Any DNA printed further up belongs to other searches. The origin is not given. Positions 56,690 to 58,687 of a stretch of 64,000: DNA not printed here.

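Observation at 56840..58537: CoA-disulfide-reductase/rhodanese fusion directly downstream of dsrMKJOP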

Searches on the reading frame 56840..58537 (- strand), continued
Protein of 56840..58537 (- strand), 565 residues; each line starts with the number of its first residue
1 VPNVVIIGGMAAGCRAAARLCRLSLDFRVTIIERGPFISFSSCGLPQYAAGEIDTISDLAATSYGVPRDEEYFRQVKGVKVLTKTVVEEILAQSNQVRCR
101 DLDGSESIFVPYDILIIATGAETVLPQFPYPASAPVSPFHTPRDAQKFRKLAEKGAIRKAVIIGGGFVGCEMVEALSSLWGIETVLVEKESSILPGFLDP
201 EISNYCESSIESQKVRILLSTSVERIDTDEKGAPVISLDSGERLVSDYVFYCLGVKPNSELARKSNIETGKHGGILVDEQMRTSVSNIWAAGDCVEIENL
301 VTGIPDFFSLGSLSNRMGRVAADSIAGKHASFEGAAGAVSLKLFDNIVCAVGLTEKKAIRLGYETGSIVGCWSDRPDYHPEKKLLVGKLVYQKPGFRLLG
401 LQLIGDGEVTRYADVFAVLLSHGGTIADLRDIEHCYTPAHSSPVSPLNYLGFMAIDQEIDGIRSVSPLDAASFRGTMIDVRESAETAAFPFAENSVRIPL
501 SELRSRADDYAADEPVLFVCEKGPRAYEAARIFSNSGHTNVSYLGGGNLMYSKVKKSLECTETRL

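Call 32: search_protein_families(library=ncbifam, proteins=[L049:11708-12922:+, L001:124-1353:+, L001:1432-3117:+, L001:3202-3699:-, L001:3766-4281:+, L060:12909-13640:+, L060:13649-15187:+, L060:15281-16510:-, L005:11709-12923:+, L010:3873-4190:+], max_evalue=0.00001)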
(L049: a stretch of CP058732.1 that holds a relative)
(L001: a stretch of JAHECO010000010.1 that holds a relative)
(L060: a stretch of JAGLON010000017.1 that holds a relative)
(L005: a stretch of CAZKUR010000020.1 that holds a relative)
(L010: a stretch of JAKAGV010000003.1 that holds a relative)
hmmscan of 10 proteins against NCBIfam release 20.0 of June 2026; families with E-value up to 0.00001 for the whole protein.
L049:11708-12922:+ (404 aa): 7 families
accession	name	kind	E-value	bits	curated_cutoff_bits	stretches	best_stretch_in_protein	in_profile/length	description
TIGR01035.1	hemA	equivalog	4.3e-84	282.9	209.55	1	7-400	1-400/416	glutamyl-tRNA reductase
NF000744.0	PRK00045.1-3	equivalog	4e-76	256.7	429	1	6-358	2-364/447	glutamyl-tRNA reductase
NF000752.0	PRK00045.4-2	equivalog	2.5e-37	129.1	381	1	13-395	17-381/412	glutamyl-tRNA reductase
NF000750.0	PRK00045.3-4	equivalog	7.3e-34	117.5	289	1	41-336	35-332/439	glutamyl-tRNA reductase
NF010548.0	PRK13940.1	equivalog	5.8e-33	114.3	469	1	12-339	8-332/414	glutamyl-tRNA reductase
NF001909.0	PRK00676.1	equivalog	9e-29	100.6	478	1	7-317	3-297/338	glutamyl-tRNA reductase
NF000751.1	PRK00045.4-1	equivalog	3.3e-22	79.1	478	1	42-363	42-346/426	glutamyl-tRNA reductase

L001:124-1353:+ (409 aa): 9 families
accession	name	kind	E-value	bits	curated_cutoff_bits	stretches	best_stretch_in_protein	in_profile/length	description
NF033195.1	F430_CfbB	exception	6.7e-99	331.7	560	1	5-391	64-450/451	Ni-sirohydrochlorin a,c-diamide synthase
NF002204.1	PRK01077.1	equivalog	8.4e-97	324.7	254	1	1-379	63-419/420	cobyrinic acid a,c-diamide synthase CobB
TIGR00379.1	cobB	subfamily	1.6e-96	323.9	261.4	1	5-394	65-447/449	cobyrinic/hydrogenobyrinic acid a,c-diamide synthase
NF053748.1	bifunc_CobBC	exception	1.2e-76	258.7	950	1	18-404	80-453/797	bifunctional hydrogenobyrinic acid a,c-diamide synthase/histidinol phosphate aminotransferase CobBC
NF010471.0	PRK13896.1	equivalog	6.8e-53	180.2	693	1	17-383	77-424/433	cobyrinic acid a,c-diamide synthase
TIGR03800.1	PLP_synth_Pdx2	equivalog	7e-08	32.6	105.55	1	207-309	13-110/184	pyridoxal 5'-phosphate synthase glutaminase subunit PdxT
NF001989.1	PRK00784.1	equivalog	3.6e-07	29.2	273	0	188-395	245-438/480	cobyric acid synthase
NF052463.1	L2IsogltmlsynGatDStaph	equivalog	1.4e-06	28.3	450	1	230-377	48-187/237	lipid II isoglutaminyl synthase subunit GatD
NF004921.0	PRK06278.1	equivalog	3e-06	26.4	354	1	11-164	313-459/482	cobyrinic acid a,c-diamide synthase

L001:1432-3117:+ (561 aa): 55 families (the best 25 are shown)
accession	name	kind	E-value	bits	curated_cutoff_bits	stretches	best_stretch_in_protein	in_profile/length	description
NF009410.0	PRK12771.1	subfamily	4.8e-180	599.9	516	1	15-560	24-562/566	NAD(P)-binding protein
NF009454.0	PRK12814.1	equivalog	3.8e-119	398.9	916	1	39-517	102-580/657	putative NADPH-dependent glutamate synthase small subunit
NF009414.0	PRK12778.1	equivalog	7.9e-117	391.4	1103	1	37-442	335-750/752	bifunctional dihydroorotate dehydrogenase B NAD binding subunit/NADPH-dependent glutamate synthase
TIGR01316.1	gltA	equivalog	5.2e-110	368.3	471.75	1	37-439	34-447/449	NADPH-dependent glutamate synthase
TIGR03315.1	Se_ygfK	equivalog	5.3e-89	298.9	835.3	1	32-554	438-934/1012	putative selenate reductase subunit YgfK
TIGR01318.1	gltD_gamma_fam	subfamily_domain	1.9e-85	287.2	482.95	1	33-440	43-464/467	glutamate synthase, small subunit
NF010590.0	PRK13984.1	equivalog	4.5e-85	286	946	1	40-443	197-608/611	putative oxidoreductase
NF009413.0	PRK12775.1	equivalog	4.5e-80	269.7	1895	1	38-445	338-758/1006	putative trifunctional 2-polyprenylphenol hydroxylase/glutamate synthase subunit beta/ferritin domain-containing protein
NF009408.0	PRK12769.1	equivalog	3.6e-77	260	1003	1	37-441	232-651/659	formate-dependent uric acid utilization protein AegA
NF009415.0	PRK12779.1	equivalog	7.8e-74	249.1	1519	1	71-439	231-624/944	putative bifunctional glutamate synthase subunit beta/2-polyprenylphenol hydroxylase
NF009451.0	PRK12809.1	equivalog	1.4e-68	231.7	1154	1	31-442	209-635/639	formate-dependent uric acid utilization protein YgfT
NF009409.0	PRK12770.1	subfamily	2.1e-61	208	343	1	135-443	14-352/360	putative glutamate synthase subunit beta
TIGR01317.1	GOGAT_sm_gam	subfamily_domain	4.3e-60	203.9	447.7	1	67-439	71-476/485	glutamate synthase small subunit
NF045663.1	diclust_near_Sec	equivalog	3.9e-48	164.1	530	1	38-271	17-234/759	pyridine nucleotide-disulfide oxidoreductase/dicluster-binding protein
TIGR03997.1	mycofact_OYE_2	equivalog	1.7e-16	59.7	793.15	1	131-258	371-496/645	mycofactocin system FadH/OYE family oxidoreductase 2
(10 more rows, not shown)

L001:3202-3699:- (165 aa): 0 families

L001:3766-4281:+ (171 aa): 0 families

L060:12909-13640:+ (243 aa): 5 families
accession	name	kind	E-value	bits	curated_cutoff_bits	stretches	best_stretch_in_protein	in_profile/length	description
NF007922.1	PRK10637.1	equivalog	2.9e-48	165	400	1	5-215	1-212/450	siroheme synthase CysG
TIGR01470.1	cysG_Nterm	subfamily_domain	4e-48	163.8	62.3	1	6-210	1-204/205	siroheme synthase, N-terminal domain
NF005222.0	PRK06718.1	equivalog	2.9e-36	125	204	1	5-192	2-187/203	NAD(P)-binding protein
NF004045.0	PRK05562.1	equivalog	1.3e-18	67.3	181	1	2-170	13-180/225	NAD(P)-dependent oxidoreductase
NF005223.0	PRK06719.1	equivalog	8.7e-18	64.5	223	1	6-156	5-151/157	precorrin-2 dehydrogenase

L060:13649-15187:+ (512 aa): 25 families
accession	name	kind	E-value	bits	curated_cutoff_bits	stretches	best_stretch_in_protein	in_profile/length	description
TIGR01469.1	cobA_cysG_Cterm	equivalog_domain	2e-85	286.4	185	1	7-244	1-236/238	uroporphyrinogen-III C-methyltransferase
NF004790.0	PRK06136.1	subfamily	3.4e-85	285.6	198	1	6-252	3-247/250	uroporphyrinogen-III C-methyltransferase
NF007922.1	PRK10637.1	equivalog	8.9e-84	282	400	1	6-242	216-449/450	siroheme synthase CysG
NF005524.0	PRK07168.1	equivalog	1.2e-64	218.6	603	1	6-357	2-346/474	uroporphyrin-III C-methyltransferase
TIGR01465.1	cobM_cbiF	equivalog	5.1e-39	134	259.65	1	9-244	1-229/247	precorrin-4 C(11)-methyltransferase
NF012017.0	PRK15473.1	equivalog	2.8e-26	92.4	408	1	8-241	9-235/257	cobalt-precorrin-4 methyltransferase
NF004593.0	PRK05928.4-2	equivalog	1.8e-22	80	275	1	260-511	4-246/247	uroporphyrinogen-III synthase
NF004583.0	PRK05928.1-5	equivalog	9.9e-19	67.8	432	1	256-482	4-223/250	uroporphyrinogen-III synthase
NF004587.0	PRK05928.2-5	equivalog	1.2e-16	61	246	1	260-507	7-240/245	uroporphyrinogen-III synthase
NF004592.0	PRK05928.4-1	equivalog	1e-13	51.4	332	1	261-505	4-233/237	uroporphyrinogen-III synthase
NF005411.0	PRK06975.1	equivalog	3.1e-13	48.9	414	1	259-474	7-236/660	fused uroporphyrinogen-III synthase HemD/membrane protein HemX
NF004585.0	PRK05928.2-2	equivalog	1.4e-12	47.5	241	1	260-462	4-201/255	uroporphyrinogen-III synthase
NF004586.0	PRK05928.2-4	equivalog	1e-11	44.8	401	1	308-502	47-232/240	uroporphyrinogen-III synthase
NF006621.0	PRK09189.1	equivalog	1.4e-11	44.4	223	1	260-483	2-216/240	uroporphyrinogen-III synthase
NF004594.0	PRK05928.4-3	equivalog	3e-11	43.2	365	1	309-481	45-206/237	uroporphyrinogen-III synthase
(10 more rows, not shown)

L060:15281-16510:- (409 aa): 8 families
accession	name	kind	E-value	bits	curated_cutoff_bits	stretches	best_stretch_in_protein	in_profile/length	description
NF038018.1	qmoC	equivalog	7.5e-120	400.7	300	1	9-381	1-360/360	quinone-interacting membrane-bound oxidoreductase complex subunit QmoC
NF011607.0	PRK15033.1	subfamily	1.7e-15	56.8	524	1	71-385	68-377/389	tricarballylate utilization 4Fe-4S protein TcuB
TIGR02484.1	CitB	equivalog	4.9e-14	52.3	246.6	1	25-387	13-360/372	tricarballylate utilization 4Fe-4S protein TcuB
TIGR03290.1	CoB_CoM_SS_C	equivalog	3.4e-13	49.8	160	1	26-99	2-75/144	CoB--CoM heterodisulfide reductase subunit C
NF041890.1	hdrC_Methbact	equivalog_domain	1.1e-09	38.2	270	1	12-91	15-93/192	ferredoxin:CoB-CoM heterodisulfide reductase subunit HdrC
TIGR00351.1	narI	equivalog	3e-07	30.5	105.55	1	250-348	59-157/225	respiratory nitrate reductase subunit gamma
NF041779.1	hetero_SS_HdrC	equivalog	4.1e-06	26.4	350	1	24-96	29-100/198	ferredoxin:CoB-CoM heterodisulfide reductase subunit HdrC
NF008369.0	PRK11168.1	equivalog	8.4e-06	24.9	278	0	24-99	9-87/401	anaerobic glycerol-3-phosphate dehydrogenase subunit C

L005:11709-12923:+ (404 aa): 7 families
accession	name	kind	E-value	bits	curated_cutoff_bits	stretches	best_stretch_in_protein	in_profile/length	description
TIGR01035.1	hemA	equivalog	1.6e-75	254.6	209.55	1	9-395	2-394/416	glutamyl-tRNA reductase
NF000744.0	PRK00045.1-3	equivalog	2.6e-73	247.4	429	1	7-385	2-393/447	glutamyl-tRNA reductase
NF000750.0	PRK00045.3-4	equivalog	1.3e-35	123.2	289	1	8-362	3-358/439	glutamyl-tRNA reductase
NF000752.0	PRK00045.4-2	equivalog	1.3e-28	100.3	381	1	16-389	19-374/412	glutamyl-tRNA reductase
NF001909.0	PRK00676.1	equivalog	2.1e-28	99.3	478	1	7-313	2-295/338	glutamyl-tRNA reductase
NF010548.0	PRK13940.1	equivalog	1.6e-25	89.8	469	1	8-327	3-319/414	glutamyl-tRNA reductase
NF000751.1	PRK00045.4-1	equivalog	6.4e-19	68.3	478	1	11-312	14-298/426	glutamyl-tRNA reductase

L010:3873-4190:+ (105 aa): 2 families
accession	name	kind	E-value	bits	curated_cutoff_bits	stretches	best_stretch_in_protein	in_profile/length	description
TIGR03342.1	dsrC_tusE_dsvC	subfamily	1.7e-34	118.4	53.5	1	5-105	2-108/108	TusE/DsrC/DsvC family sulfur relay protein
NF008562.0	PRK11508.1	equivalog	3.9e-21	75.2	191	1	2-105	2-109/109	sulfurtransferase TusE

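Call 41: list_cluster_members(proteins=[P0001])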
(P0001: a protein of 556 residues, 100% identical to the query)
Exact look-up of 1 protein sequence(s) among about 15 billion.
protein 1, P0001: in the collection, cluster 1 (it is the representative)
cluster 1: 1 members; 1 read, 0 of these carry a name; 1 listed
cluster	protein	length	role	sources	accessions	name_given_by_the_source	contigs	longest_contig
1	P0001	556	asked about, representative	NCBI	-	-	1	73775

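Call 49: predict_structure(alignment_id=A1)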
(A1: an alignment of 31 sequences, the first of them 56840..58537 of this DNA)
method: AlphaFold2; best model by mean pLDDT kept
length: 565 residues; sequences in the alignment: 31
mean_pLDDT: 88.8   pTM: 0.86
mean pLDDT of the five models: 88.8, 86.4, 86.0, 84.0, 64.4
residues with pLDDT >= 90: 375; 70-90: 151; 50-70: 29; < 50: 10
segments of 3 or more residues with pLDDT < 50: 435-442
pLDDT, mean of each block of 10 residues (from residue 1): 88 91 91 82 76 81 78 85 92 94 86 96 92 87 87 92 92 87 94 92 90 84 95 94 95 92 95 95 96 94 87 89 94 91 89 96 96 63 82 95 85 91 91 53 73 91 94 96 92 94 92 95 89 93 94 85 62
secondary structure, 60 per line:
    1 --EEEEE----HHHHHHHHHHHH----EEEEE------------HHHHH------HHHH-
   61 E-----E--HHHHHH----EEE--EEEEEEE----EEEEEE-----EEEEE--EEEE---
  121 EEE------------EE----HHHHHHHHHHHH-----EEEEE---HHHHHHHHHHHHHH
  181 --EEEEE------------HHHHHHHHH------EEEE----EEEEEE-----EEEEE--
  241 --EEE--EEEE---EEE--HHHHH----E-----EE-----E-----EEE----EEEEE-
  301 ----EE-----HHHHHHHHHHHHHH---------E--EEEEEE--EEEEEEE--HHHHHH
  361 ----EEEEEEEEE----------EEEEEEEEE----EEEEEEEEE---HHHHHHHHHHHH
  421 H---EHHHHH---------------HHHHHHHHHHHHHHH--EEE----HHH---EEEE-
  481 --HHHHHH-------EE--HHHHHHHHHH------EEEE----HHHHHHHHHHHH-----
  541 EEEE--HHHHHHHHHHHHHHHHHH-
elements in order: E3-7 H12-23 E28-32 H45-49 H56-59 H70-75 E80-82 E85-91 E96-101 E107-111 E114-117 E121-123 H142-153 E159-163 H167-180 E183-187 H200-208 E215-218 E223-228 E234-238 E243-245 E248-251 E255-257 H260-264 E288-290 E295-299 H312-325 E338-343 E346-352 H355-360 E365-373 E384-392 E397-405 H409-421 H426-430 H446-460 E463-465 E476-479 H483-488 H500-509 E516-519 H524-535 E541-544 H547-564
